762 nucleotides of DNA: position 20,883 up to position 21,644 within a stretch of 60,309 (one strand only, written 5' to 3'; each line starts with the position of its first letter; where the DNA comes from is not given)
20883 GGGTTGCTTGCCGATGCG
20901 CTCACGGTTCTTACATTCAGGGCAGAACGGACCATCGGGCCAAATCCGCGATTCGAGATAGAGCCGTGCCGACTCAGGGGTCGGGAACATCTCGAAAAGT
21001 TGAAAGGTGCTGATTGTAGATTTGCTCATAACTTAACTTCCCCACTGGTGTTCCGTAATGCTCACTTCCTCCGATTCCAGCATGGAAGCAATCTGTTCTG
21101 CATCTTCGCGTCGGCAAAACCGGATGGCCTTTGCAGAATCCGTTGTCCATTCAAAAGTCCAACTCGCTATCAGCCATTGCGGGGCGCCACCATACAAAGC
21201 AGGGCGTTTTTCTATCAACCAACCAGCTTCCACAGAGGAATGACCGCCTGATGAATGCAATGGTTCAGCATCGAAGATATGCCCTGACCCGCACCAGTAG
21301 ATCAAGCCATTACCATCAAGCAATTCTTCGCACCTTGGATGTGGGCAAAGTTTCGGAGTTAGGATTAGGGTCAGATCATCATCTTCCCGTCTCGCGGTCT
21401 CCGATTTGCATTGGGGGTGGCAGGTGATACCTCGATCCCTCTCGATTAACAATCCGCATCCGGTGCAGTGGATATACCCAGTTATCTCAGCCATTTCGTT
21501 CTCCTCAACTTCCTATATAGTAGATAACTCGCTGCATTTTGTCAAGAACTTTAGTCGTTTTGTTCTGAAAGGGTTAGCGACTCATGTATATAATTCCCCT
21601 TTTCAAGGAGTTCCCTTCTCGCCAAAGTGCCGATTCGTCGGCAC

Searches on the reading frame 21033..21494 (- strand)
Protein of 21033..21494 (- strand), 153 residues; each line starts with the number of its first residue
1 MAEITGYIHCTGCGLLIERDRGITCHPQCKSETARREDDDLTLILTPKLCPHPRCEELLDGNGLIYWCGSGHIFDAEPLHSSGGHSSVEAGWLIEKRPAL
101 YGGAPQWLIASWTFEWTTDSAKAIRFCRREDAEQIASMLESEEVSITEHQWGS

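Call 8: search_protein_families(library=pfam, max_evalue=0.1, proteins=[window:21033-21494:-])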
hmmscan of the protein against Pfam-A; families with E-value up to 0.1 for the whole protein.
window:21033-21494:- (153 aa): 1 family
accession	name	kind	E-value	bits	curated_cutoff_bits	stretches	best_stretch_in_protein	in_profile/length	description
PF02805.21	Ada_Zn_binding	-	0.065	13.7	23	0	20-38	23-41/65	Metal binding domain of Ada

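Call 25: search_protein_families(library=ncbifam, max_evalue=0.01, proteins=[window:21033-21494:-])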
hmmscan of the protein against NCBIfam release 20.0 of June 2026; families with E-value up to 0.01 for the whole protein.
window:21033-21494:- (153 aa): 0 families

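Call 65: search_protein_representatives(protein=window:21033-21494:-)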
Query: 153 residues. Proteins with E-value up to 0.001 (for the whole library): 322; up to 1e-10: 37; up to 1e-30: 1. The best 150 are listed.
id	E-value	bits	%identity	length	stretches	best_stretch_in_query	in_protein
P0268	2.0e-48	180.4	99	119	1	71-153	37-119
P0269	7.6e-26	106.9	78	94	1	86-152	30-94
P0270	4.4e-21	91.4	70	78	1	86-151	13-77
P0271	1.4e-20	89.8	71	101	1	84-151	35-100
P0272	1.5e-19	86.4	60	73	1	82-152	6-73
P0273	1.3e-18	83.4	47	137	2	85-151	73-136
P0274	1.5e-17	79.9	48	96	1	66-151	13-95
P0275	4.9e-17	78.3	67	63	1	88-151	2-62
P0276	1.6e-16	76.6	58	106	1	83-151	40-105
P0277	2.1e-16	76.2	62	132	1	85-152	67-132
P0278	1.2e-15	73.7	65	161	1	89-151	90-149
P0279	2.3e-15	72.8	54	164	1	73-151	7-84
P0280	3.3e-15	72.3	62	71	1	88-152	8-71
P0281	6.1e-15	71.4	59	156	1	70-152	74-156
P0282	1.4e-14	70.3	57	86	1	84-151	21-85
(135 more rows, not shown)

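Call 72: search_protein_families(library=phrogs, max_evalue=0.01, proteins=[window:21033-21494:-])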
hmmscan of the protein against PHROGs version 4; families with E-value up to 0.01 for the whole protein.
window:21033-21494:- (153 aa): 0 families

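Call 73: search_protein_families(library=padloc, max_evalue=0.01, proteins=[window:21033-21494:-])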
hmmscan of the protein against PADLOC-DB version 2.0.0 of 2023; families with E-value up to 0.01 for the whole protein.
window:21033-21494:- (153 aa): 0 families

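Call 75: predict_structure(alignment_id=A4)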
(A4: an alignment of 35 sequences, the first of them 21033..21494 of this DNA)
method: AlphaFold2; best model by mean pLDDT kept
length: 153 residues; sequences in the alignment: 35
mean_pLDDT: 70.3   pTM: 0.48
mean pLDDT of the five models: 70.3, 70.1, 69.8, 69.4, 68.9
residues with pLDDT >= 90: 56; 70-90: 14; 50-70: 40; < 50: 43
segments of 3 or more residues with pLDDT < 50: 1-6, 32-50, 63-68, 74-77, 79-81
pLDDT, mean of each block of 10 residues (from residue 1): 51 67 61 44 42 51 49 48 71 94 92 95 97 96 95 80
secondary structure, 60 per line:
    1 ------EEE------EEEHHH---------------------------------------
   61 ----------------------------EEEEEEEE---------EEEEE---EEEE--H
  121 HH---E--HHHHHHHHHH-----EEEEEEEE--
elements in order: E7-9 E16-18 E89-96 E106-110 E114-117 H129-138 E144-151

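Call 80: fold_search(model_id=the predicted structure, library=pdb)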
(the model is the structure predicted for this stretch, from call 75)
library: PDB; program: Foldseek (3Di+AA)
matches with E <= 10: 150; with E <= 0.001: 0
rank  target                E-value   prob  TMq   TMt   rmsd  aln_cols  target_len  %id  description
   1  9lty_A                1.6e-01  0.57  0.19  0.08   8.6        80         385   19  Crystal Structure of C-terminal stable fragment of the Shaft pilin EbpC from Enterococcus faecalis (released 2025-07-16)
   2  5a3f_A                3.1e-01  0.11  0.15  0.04  12.2        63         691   19  Crystal structure of the dynamin tetramer (released 2015-08-26)
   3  1xtd                  7.2e-01  0.11  0.16  0.16   7.7        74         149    9  Structural Analysis of Leishmania mexicana eukaryotic initiation factor 5a (released 2004-10-26)
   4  8sz4                  8.2e-01  0.10  0.14  0.09   7.4        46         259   20  Cryo-EM of the GDP-bound human dynamin polymer assembled on the membrane in the super constricted state showing the PH d (released 2024-05-01)
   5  2d26_A                9.9e-01  0.07  0.17  0.09  10.0        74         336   15  Active site distortion is sufficient for proteinase inhibit second crystal structure of covalent serpin-proteinase com (released 2005-11-29)
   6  8sxz_f                1.3e+00  0.08  0.14  0.04   7.4        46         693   20  Cryo-EM of the GDP-bound human dynamin polymer assembled on the membrane in the super constricted state (released 2024-05-01)
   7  8sz7                  1.6e+00  0.06  0.13  0.09   7.8        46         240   17  Cryo-EM of the GDP-bound human dynamin polymer assembled on the membrane in the super constricted state showing the seco (released 2024-05-01)
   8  1v5u_MODEL_1_A        1.8e+00  0.06  0.13  0.16   8.5        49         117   16  Solution Structure of the C-terminal Pleckstrin Homology Domain of Sbf1 from Mouse (released 2004-05-25)
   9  6dlv_g                2.0e+00  0.06  0.14  0.04  10.2        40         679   22  Cryo-EM of the GTP-bound human dynamin-1 polymer assembled on the membrane in the super constricted state (released 2018-08-01)
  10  3lw5_D                2.1e+00  0.13  0.24  0.26   5.2        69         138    9  Improved model of plant photosystem I (released 2010-08-18)
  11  1nq9_L                2.3e+00  0.04  0.16  0.07  11.9        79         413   11  Crystal Structure of Antithrombin in the Pentasaccharide-Bound Intermediate State (released 2003-09-30)
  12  2uvm                  2.4e+00  0.05  0.14  0.17   8.1        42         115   14  Structure of PKBalpha PH domain in complex with a novel inositol headgroup surrogate, benzene 1,2,3,4-tetrakisphosphate (released 2007-04-17)
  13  2beh_L                2.4e+00  0.04  0.17  0.08  10.3        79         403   11  Crystal structure of antithrombin variant S137A/V317C/T401C with plasma latent antithrombin (released 2005-11-01)
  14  3bv8                  2.6e+00  0.08  0.18  0.28   9.4        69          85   10  Crystal structure of the N-terminal domain of tetrahydrodipicolinate acetyltransferase from Staphylococcus aureus (released 2008-02-05)
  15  3rcp                  2.6e+00  0.03  0.11  0.14   7.1        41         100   17  Crystal structure of the FAPP1 pleckstrin homology domain (released 2011-04-20)
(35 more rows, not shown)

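Call 88: find_encoding_contigs(protein=window:21033-21494:-, flank=3000, max_places=8)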
Protein window:21033-21494:- (153 aa): 6 contigs read that carry it; 6 places shown.
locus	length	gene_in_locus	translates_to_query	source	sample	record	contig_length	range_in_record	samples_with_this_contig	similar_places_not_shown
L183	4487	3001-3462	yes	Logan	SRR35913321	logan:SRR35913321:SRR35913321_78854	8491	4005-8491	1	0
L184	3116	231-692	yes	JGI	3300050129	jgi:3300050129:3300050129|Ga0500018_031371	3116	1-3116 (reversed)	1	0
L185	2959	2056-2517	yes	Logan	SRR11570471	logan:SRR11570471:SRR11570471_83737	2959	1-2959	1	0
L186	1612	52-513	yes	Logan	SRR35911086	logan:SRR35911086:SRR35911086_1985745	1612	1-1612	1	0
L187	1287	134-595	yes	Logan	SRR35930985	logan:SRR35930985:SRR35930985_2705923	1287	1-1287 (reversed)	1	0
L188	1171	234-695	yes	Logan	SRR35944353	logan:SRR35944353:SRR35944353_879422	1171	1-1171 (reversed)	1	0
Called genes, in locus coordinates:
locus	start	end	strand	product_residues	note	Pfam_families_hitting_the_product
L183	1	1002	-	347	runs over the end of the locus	-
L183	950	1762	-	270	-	PF13730:HTH_36 (weak)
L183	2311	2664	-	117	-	-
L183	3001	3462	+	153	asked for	-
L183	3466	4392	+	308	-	PF12760:Zn_ribbon_IS1595, PF12762:DDE_Tnp_IS1595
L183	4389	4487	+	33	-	?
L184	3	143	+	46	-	?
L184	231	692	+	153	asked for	-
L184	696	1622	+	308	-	PF12760:Zn_ribbon_IS1595, PF12762:DDE_Tnp_IS1595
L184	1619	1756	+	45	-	-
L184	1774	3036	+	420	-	PF00145:DNA_methylase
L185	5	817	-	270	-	PF13730:HTH_36 (weak)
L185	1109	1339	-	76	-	-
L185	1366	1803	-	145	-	-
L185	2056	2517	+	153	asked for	-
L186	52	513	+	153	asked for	-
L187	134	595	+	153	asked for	-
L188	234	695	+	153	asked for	-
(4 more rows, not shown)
